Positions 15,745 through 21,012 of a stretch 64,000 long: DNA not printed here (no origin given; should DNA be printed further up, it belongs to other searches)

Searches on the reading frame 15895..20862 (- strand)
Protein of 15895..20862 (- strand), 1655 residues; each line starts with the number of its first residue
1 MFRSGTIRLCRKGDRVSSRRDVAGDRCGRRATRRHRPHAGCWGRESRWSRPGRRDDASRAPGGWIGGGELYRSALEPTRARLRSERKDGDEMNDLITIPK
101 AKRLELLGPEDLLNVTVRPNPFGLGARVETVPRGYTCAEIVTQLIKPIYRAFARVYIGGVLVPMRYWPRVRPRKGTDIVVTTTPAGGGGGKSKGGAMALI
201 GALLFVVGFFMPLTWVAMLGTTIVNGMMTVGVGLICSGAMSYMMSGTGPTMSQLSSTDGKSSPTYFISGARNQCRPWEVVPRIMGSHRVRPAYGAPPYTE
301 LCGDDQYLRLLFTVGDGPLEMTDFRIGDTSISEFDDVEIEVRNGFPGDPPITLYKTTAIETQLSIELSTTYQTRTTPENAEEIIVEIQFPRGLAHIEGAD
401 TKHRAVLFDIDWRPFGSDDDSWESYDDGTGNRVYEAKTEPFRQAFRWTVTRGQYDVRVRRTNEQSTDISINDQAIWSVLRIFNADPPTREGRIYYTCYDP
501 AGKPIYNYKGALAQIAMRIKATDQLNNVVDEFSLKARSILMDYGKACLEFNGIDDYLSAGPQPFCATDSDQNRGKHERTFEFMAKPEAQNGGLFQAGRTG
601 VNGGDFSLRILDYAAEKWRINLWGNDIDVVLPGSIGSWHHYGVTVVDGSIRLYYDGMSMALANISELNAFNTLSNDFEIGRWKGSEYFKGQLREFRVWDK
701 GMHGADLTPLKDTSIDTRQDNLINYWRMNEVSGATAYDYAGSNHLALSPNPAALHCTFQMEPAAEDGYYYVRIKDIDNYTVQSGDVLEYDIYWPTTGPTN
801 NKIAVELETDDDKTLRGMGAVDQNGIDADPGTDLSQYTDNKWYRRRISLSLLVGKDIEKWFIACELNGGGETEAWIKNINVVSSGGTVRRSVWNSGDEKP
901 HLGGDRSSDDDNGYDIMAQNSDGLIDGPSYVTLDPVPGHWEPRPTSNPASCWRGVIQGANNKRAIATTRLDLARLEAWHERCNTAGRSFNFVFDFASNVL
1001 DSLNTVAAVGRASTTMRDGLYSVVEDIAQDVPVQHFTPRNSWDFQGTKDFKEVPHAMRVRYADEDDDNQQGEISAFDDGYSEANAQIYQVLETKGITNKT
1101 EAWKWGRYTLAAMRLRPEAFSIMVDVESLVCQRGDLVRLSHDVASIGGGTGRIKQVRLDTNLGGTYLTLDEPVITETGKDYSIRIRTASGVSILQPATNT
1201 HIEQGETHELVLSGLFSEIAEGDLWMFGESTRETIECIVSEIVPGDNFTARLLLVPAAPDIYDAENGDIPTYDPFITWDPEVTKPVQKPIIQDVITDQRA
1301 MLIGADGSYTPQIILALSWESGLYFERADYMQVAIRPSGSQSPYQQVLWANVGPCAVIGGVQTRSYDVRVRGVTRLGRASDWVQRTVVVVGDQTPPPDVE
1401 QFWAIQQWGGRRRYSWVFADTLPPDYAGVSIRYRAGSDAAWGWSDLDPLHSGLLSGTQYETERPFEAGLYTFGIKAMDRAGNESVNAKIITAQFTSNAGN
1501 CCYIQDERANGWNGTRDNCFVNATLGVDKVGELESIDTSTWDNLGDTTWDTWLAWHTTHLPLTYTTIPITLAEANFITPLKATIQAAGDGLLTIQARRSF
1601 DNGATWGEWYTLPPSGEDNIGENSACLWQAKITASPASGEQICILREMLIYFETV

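Call 20: search_protein_families(library=phrogs, proteins=[window:15895-20862:-], max_evalue=0.001)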
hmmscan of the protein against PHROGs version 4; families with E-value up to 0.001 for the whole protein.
window:15895-20862:- (1655 aa): 7 families
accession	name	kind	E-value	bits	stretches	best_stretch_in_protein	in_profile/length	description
phrog_31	-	tail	6.7e-92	310.2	2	940-1494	527-1062/1565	central tail fiber J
phrog_469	-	tail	1.6e-53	183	3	968-1268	595-898/903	tail protein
phrog_32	-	tail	6.5e-08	33.4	1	180-289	85-186/203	tail assembly protein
phrog_23466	-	unknown function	3e-07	30.6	0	1092-1270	172-354/358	-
phrog_21039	-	unknown function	5.9e-07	30.5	1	627-742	30-142/244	-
phrog_2148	-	tail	1.5e-05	24.5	1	988-1190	73-271/901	tail fiber protein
phrog_21223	-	unknown function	0.00013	21.5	1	547-743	8-212/710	-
